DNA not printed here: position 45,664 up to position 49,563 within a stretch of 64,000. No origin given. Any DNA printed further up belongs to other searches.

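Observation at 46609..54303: YD-repeat arrays of ~2,600 residues, larger than canonical Rhs cocoons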

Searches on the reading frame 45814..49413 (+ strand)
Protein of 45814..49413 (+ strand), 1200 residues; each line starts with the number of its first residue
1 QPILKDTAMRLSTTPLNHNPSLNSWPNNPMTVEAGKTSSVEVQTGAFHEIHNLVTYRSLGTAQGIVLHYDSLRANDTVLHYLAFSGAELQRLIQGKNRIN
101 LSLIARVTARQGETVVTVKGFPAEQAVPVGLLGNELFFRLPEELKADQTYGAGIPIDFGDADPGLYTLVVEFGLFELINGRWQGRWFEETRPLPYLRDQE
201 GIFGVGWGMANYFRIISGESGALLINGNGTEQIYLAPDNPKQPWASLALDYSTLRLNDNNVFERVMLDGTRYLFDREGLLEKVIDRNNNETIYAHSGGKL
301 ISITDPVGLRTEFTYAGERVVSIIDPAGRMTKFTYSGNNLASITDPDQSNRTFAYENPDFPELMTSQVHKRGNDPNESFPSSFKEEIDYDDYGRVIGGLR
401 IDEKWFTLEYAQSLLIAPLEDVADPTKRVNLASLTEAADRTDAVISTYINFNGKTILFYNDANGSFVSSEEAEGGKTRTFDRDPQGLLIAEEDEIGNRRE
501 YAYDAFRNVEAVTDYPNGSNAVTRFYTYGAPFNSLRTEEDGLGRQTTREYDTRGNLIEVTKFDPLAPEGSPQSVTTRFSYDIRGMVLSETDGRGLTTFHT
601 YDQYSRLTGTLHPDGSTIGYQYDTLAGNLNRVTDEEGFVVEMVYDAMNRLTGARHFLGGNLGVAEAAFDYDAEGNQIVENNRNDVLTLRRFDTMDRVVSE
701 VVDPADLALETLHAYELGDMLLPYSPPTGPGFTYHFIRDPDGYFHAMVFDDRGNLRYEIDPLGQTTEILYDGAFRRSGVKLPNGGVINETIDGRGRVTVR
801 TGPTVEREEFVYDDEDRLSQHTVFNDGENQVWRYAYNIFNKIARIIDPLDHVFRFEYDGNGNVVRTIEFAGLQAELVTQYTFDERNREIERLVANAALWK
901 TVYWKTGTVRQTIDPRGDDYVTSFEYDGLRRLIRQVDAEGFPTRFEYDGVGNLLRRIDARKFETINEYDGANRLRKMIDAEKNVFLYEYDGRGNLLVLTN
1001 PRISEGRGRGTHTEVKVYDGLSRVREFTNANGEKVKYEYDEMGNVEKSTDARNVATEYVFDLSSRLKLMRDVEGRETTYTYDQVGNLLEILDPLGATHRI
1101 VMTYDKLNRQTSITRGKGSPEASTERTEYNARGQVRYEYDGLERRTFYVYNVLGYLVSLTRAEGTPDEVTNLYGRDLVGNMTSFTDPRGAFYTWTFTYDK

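Call 57: find_related_loci(query=A2, collection=genome_contigs, flank=10000)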
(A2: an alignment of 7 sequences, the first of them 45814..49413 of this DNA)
Query A2 (1200 aa) in genome_contigs; peptide patterns used: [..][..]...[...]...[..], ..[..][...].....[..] (x = any residue, [..] = any of these).
186 stretches matched a pattern; 62 encode a relative of the query (tblastn E <= 1e-3); 62 distinct loci.
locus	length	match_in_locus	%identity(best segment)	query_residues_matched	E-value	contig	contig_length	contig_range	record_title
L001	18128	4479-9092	58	1-1200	0e+0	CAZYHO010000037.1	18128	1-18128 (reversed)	MAG TPA_asm: uncultured Akkermansia sp. isolate SRP344714_co2_111 genome assembly, contig: NODE_7954_length_18128_cov_10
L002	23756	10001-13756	38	9-1200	0e+0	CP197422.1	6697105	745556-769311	Pirellulaceae bacterium SH501 chromosome, complete genome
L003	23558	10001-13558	38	9-1200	0e+0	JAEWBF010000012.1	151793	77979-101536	MAG: Verrucomicrobia bacterium isolate OH_PBB_241 k127_804056, whole genome shotgun sequence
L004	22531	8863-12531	38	7-1200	0e+0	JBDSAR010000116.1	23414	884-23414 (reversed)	MAG: Chthoniobacteraceae bacterium isolate cluster1_bin.114 k127_6097513, whole genome shotgun sequence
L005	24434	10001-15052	38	1-1200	0e+0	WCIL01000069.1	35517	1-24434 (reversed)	MAG: Phycisphaera sp. RhM NODE_613_length_35518_cov_5.844706, whole genome shotgun sequence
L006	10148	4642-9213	39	9-1200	0e+0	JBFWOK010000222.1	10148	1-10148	MAG: Limisphaerales bacterium isolate CA_2019_TPBF_134 NODE_27367_length_10148_cov_4.600239_TPBF, whole genome shotgun s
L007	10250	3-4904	40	140-1199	0e+0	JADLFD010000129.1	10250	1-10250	MAG: Verrucomicrobiales bacterium isolate SJ352 c_000000141577, whole genome shotgun sequence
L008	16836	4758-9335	39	6-1199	0e+0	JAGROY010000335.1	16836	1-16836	MAG: Verrucomicrobiia bacterium isolate HKST-UBA30 2009_112468, whole genome shotgun sequence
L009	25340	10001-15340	36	1-1200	0e+0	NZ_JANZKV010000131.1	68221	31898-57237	Stieleria sedimenti strain ICT_E10.1 contig_131, whole genome shotgun sequence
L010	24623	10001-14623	35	1-1200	0e+0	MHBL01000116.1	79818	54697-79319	MAG: Lentisphaerae bacterium RIFOXYA12_64_32 RifOxyA12_Lentisphaerae_64_32_updatedv2_202, whole genome shotgun sequence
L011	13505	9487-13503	35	9-1188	0e+0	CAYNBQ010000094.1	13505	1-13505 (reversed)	MAG TPA_asm: uncultured Verrucomicrobiota bacterium isolate SRP338002_co1_114 genome assembly, contig: NODE_4244_length_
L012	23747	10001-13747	35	1-1199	0e+0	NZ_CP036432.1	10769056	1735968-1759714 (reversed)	Stieleria magnilauensis strain TBK1r chromosome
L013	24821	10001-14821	34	1-1200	0e+0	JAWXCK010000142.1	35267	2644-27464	MAG: Pirellulaceae bacterium isolate P2IB.181 k99_840348, whole genome shotgun sequence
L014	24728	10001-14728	39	2-1200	0e+0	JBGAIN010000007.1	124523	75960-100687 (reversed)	MAG: Limisphaerales bacterium isolate MAG_MBR_H125.5 MBRH125-5_opera_contig_784, whole genome shotgun sequence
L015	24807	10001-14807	37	1-1200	0e+0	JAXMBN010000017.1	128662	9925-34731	MAG: Pirellulales bacterium isolate STL-PLA37 C4.49.fa-17, whole genome shotgun sequence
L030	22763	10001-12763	27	259-1200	9e-53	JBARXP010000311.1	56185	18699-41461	MAG: Elainellaceae cyanobacterium isolate MFD12135_ilm_asm_bin27 k127_76636, whole genome shotgun sequence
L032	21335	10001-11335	32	38-1186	3e-49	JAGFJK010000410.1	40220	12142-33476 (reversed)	MAG: Pirellulaceae bacterium isolate mag.21 k127_2601092, whole genome shotgun sequence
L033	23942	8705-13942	32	38-1199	3e-48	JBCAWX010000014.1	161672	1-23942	MAG: Planctomycetota bacterium isolate J06554_5 NODE_14_length_161672_cov_19.262279, whole genome shotgun sequence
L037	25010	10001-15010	29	17-1200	3e-47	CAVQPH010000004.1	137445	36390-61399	MAG: Pirellulaceae bacterium isolate MFD09964.bin.2.58 genome assembly, contig: contig_20262, whole genome shotgun seque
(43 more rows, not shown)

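Call 67: predict_structure(alignment_id=A2)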
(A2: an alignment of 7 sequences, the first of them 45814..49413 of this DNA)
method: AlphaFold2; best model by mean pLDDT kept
length: 1200 residues; sequences in the alignment: 7
mean_pLDDT: 74.0   pTM: 0.56
mean pLDDT of the five models: 74.0, 69.1, 67.1, 66.0, 65.0
residues with pLDDT >= 90: 268; 70-90: 551; 50-70: 213; < 50: 168
segments of 3 or more residues with pLDDT < 50: 1-8, 12-77, 86-91, 147-149, 199-208, 408-454, 458-466, 472-475, 1004-1009
pLDDT, mean of each block of 10 residues (from residue 1): 40 38 25 23 20 22 28 42 51 56 77 74 67 71 52 60 75 75 74 61 44 72 65 71 63 76 78 85 80 82 80 79 80 79 77 77 74 53 69 61 53 34 31 29 42 48 45 54 70 77 82 79 84 79 91 86 88 93 87 92 86 87 79 82 83 75 79 80 80 80 76 84 80 86 87 85 88 82 87 84 82 89 80 92 88 90 89 71 88 90 84 88 83 87 82 85 86 86 87 81 53 82 85 88 87 89 87 89 83 87 84 89 90 85 91 89 90 88 88 77
secondary structure, 60 per line:
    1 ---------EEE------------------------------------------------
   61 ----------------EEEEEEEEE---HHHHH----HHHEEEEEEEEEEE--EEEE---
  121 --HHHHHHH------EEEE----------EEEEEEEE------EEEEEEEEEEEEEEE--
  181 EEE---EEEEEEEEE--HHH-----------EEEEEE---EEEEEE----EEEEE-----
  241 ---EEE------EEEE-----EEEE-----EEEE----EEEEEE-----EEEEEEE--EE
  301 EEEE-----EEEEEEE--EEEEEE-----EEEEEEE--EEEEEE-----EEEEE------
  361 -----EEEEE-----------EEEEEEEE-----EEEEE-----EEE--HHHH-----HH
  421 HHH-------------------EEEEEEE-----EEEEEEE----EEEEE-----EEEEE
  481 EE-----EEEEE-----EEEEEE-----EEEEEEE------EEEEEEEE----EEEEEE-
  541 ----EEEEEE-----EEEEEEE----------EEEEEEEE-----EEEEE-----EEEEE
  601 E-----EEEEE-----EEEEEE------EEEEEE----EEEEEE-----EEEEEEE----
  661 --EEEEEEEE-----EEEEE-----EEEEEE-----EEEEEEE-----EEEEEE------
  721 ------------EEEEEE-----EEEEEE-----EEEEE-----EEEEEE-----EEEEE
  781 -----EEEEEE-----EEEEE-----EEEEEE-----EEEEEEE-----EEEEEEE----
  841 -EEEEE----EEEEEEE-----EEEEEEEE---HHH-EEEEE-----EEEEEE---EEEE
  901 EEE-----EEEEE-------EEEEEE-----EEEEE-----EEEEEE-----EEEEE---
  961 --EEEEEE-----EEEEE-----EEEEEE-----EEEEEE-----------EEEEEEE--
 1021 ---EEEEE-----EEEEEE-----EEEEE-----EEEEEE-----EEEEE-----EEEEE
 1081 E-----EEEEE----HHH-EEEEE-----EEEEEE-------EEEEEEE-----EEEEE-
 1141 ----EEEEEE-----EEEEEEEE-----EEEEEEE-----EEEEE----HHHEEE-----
elements in order (helices of 4 or more, strands of 3 or more residues): E10-12 E77-85 H89-93 E101-111 E114-117 H123-129 E136-139 E150-157 E164-178 E181-183 E187-195 E212-217 E221-226 E231-235 E244-246 E253-256 E262-265 E271-274 E279-284 E290-296 E299-304 E310-316 E319-324 E330-336 E339-344 E350-354 E366-370 E382-389 E395-399 E405-407 H410-413 H419-423 E443-449 E455-461 E466-470 E476-482 E488-492 E498-503 E509-515 E522-529 E534-539 E545-550 E556-562 E573-580 E586-590 E596-601 E607-611 E617-622 E629-634 E639-644 E650-656 E663-670 E676-680 E686-691 E697-703 E709-714 E733-738 E744-749 E755-759 E765-770 E776-780 E786-791 E797-801 E807-812 E818-824 E830-836 E842-846 E851-857 E863-870 E878-882 E888-893 E897-903 E909-913 E921-926 E932-936 E942-947 E953-957 E963-968 E974-978 E984-989 E995-1000 E1012-1018 E1024-1028 E1034-1039 E1045-1049 E1055-1060 E1066-1070 E1076-1081 E1087-1091 E1100-1104 E1110-1115 E1123-1129 E1135-1139 E1145-1150 E1156-1163 E1169-1175 E1181-1185 E1193-1195

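Call 70: fold_search(model_id=the predicted structure, library=pdb)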
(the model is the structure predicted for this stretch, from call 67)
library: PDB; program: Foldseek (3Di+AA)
matches with E <= 10: 826; with E <= 0.001: 92
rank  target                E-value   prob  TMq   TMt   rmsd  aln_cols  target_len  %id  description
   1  7q97_A                1.8e-44  1.00  0.33  0.37  14.1      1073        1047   18  Structure of the bacterial type VI secretion system effector RhsA. (released 2021-12-22)
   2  8qja_A                2.8e-44  1.00  0.48  0.56  13.8      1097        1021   18  T6SS-linked Rhs repeat protein - Advenella mimigardefordensis VgrG-Rhs core (released 2024-09-25)
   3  8qja_D                7.2e-44  1.00  0.49  0.56  13.8      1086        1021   18  T6SS-linked Rhs repeat protein - Advenella mimigardefordensis VgrG-Rhs core (released 2024-09-25)
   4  8qjc                  2.0e-43  1.00  0.53  0.60  10.8      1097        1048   16  T6SS-linked Rhs repeat protein - Salmonella bongori Rhs-core domain with toxin domain (released 2024-09-25)
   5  8qjd_B                8.1e-43  1.00  0.50  0.57  11.5      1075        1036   16  T6SS-linked Rhs repeat protein - Salmonella bongori Rhs-core domain (released 2024-09-25)
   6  8qja_C                8.5e-43  1.00  0.49  0.57  13.4      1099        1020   18  T6SS-linked Rhs repeat protein - Advenella mimigardefordensis VgrG-Rhs core (released 2024-09-25)
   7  8qja_B                1.2e-42  1.00  0.48  0.55  14.3      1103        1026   18  T6SS-linked Rhs repeat protein - Advenella mimigardefordensis VgrG-Rhs core (released 2024-09-25)
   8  8qjb_A                1.4e-42  1.00  0.49  0.56  13.8      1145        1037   16  T6SS-linked Rhs repeat protein - Salmonella bongori Rhs-core domain extended N-terminus (released 2024-09-25)
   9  8cp6_B                1.0e-41  1.00  0.44  0.48  11.4      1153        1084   16  Type six secretion system exported effector 5 (Tse5) (released 2023-12-06)
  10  8uy4_A                3.0e-40  1.00  0.42  0.39  12.3      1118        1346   14  Acinetobacter baumannii Tse15 Rhs effector (released 2024-10-09)
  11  8uxt                  6.8e-40  1.00  0.50  0.43  13.4      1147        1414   15  Acinetobacter baumannii Tse15 Rhs effector, toxin cleavage mutant (D1369N, D1391N) (released 2024-10-09)
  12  7pq5                  1.0e-39  1.00  0.49  0.55  12.0      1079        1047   16  Photorhabdus laumondii T6SS-associated Rhs protein carrying the Tre23 toxin domain (released 2021-12-01)
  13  8h8b                  1.1e-37  1.00  0.41  0.46  16.0      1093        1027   16  Type VI secretion system effector RhsP in its pre-autoproteolysis and monomeric form (released 2023-01-18)
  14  9ifo_A                1.5e-36  1.00  0.27  0.24  18.3      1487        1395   14  Structure of Teneurin-Like Protein (TLP) (released 2026-03-11)
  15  8h8a_A                5.1e-35  1.00  0.39  0.47  15.2      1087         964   15  Type VI secretion system effector RhsP in its post-autoproteolysis and monomeric form (released 2023-01-18)
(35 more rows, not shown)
